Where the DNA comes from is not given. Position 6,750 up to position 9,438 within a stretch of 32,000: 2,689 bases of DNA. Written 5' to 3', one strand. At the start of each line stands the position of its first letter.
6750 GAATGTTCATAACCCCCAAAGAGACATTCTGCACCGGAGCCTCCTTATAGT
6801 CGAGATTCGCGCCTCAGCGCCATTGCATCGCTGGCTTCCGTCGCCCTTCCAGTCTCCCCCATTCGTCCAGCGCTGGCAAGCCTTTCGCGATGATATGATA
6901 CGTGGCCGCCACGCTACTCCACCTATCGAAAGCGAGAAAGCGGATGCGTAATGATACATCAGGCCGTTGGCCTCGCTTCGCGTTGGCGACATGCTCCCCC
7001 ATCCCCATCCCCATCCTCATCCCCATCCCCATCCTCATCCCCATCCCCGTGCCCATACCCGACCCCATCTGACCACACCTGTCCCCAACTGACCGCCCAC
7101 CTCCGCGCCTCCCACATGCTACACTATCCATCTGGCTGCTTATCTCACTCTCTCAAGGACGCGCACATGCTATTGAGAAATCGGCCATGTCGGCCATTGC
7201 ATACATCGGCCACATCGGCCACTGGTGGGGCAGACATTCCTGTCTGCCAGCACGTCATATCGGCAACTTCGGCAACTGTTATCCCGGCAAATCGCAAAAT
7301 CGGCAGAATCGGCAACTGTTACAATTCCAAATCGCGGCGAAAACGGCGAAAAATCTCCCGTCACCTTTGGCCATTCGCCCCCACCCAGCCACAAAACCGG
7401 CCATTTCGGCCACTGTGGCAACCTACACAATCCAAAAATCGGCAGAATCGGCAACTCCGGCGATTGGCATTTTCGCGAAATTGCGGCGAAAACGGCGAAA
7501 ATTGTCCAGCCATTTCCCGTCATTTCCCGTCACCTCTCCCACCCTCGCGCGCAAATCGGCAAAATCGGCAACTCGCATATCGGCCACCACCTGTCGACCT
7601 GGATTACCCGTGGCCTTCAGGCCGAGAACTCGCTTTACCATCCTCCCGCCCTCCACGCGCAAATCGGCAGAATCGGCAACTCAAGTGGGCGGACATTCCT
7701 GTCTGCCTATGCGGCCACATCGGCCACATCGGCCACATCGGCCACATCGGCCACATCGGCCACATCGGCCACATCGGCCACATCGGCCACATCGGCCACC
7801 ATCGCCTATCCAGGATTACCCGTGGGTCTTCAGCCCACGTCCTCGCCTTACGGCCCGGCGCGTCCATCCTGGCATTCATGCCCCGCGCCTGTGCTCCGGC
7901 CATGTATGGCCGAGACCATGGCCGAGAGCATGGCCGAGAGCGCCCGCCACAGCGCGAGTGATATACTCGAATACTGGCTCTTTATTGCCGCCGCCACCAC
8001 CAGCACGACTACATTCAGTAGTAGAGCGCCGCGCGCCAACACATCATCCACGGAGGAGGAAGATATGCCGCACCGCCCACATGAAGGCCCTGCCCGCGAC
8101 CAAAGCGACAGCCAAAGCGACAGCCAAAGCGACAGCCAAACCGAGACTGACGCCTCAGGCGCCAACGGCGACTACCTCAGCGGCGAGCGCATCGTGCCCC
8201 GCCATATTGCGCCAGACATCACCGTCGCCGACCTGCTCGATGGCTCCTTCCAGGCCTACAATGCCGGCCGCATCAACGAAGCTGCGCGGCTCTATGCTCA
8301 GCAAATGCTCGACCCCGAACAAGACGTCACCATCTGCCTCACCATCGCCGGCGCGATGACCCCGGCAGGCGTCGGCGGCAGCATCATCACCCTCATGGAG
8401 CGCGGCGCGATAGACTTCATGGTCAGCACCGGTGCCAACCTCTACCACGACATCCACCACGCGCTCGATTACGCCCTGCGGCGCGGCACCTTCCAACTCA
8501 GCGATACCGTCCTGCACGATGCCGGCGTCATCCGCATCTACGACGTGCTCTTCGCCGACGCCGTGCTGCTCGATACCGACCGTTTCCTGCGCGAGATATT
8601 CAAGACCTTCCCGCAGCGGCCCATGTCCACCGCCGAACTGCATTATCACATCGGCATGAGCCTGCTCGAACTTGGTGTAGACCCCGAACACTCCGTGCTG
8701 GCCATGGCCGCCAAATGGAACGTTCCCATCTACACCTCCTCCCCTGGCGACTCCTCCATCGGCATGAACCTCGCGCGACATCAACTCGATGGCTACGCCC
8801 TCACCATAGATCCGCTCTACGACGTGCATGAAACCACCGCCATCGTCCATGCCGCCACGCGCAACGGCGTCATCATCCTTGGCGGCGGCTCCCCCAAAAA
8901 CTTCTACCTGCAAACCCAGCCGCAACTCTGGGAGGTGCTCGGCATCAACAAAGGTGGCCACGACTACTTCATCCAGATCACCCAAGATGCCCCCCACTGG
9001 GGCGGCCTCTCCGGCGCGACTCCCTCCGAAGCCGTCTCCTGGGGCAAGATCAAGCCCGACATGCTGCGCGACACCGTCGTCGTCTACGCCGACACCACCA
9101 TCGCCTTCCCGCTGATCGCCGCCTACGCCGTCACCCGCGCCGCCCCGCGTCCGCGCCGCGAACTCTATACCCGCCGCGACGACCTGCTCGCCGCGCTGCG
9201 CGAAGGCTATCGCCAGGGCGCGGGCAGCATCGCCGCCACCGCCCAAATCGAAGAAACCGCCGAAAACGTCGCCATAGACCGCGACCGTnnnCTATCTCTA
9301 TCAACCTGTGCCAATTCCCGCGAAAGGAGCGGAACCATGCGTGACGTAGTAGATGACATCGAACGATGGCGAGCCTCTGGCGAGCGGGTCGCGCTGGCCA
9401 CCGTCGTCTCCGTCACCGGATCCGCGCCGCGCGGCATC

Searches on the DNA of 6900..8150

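Call 52: search_rna_families(source=window, start=6900, end=8150, threshold=evalue, max_evalue=1)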
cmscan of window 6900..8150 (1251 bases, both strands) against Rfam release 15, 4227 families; matches with E-value up to 1: 1.
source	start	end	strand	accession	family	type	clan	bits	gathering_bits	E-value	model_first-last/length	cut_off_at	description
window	7687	7780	-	RF01031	mir-639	Gene; miRNA;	-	26.4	100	0.18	1-98/98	no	mir-639 microRNA precursor family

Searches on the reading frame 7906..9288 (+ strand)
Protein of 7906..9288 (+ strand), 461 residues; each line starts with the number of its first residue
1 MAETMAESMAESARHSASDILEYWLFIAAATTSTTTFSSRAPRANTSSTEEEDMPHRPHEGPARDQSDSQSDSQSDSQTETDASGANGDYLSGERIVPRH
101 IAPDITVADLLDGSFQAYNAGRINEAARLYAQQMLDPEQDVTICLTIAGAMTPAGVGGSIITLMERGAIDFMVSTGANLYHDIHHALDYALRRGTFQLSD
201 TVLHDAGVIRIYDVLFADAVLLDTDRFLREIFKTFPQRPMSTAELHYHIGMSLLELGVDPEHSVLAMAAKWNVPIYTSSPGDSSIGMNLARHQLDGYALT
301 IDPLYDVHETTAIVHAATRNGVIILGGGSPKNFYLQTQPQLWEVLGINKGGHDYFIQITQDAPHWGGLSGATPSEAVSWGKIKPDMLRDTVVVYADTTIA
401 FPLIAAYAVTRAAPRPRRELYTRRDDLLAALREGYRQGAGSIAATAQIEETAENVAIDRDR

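Call 10: search_protein_families(library=pfam, proteins=[window:8065-9288:+])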
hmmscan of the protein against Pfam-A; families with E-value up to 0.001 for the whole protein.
window:8065-9288:+ (408 aa): 1 family
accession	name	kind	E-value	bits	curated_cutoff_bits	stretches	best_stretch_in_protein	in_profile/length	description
PF01916.23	DS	-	1.5e-77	261.2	27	1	64-354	10-287/288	Deoxyhypusine synthase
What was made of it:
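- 8065..9291 (+): Deoxyhypusine-synthase-like gene. The true start MPHRPH is preceded by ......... Pfam PF01916, E = 1.5e-77 (call 10).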

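Call 15: find_encoding_contigs(protein=window:8065-9288:+, flank=10000, max_places=6)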
Protein window:8065-9288:+ (408 aa): no gene with exactly this product is on record in the collection.

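Call 74: find_encoding_contigs(protein=window:7906-9288:+, flank=10000, max_places=6)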
Protein window:7906-9288:+ (461 aa): 2 contigs read that carry it; 2 places shown.
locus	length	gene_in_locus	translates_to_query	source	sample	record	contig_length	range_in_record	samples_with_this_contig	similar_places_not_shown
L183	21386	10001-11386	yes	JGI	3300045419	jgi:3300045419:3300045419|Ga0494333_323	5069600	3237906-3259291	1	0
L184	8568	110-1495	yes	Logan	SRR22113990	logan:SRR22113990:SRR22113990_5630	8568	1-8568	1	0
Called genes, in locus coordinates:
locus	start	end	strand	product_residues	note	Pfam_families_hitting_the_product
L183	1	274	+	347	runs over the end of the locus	PF01118:Semialdhyde_dh, PF22698:Semialdhyde_dhC_1, PF02774:Semialdhyde_dhC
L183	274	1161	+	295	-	PF00696:AA_kinase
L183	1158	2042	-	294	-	PF04909:Amidohydro_2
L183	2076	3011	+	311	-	PF13489:Methyltransf_23, PF13847:Methyltransf_31, PF08241:Methyltransf_11, PF08242:Methyltransf_12, PF13649:Methyltransf_25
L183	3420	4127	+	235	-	-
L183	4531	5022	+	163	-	-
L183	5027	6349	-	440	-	PF01979:Amidohydro_1, PF07969:Amidohydro_3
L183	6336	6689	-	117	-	-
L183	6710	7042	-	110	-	-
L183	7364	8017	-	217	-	PF06863:DUF1254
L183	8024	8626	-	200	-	PF06742:DUF1214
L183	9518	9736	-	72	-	-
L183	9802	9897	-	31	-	-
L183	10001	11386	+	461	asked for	-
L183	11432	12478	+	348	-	PF02625:XdhC_CoxI, PF13478:XdhC_C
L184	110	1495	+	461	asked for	-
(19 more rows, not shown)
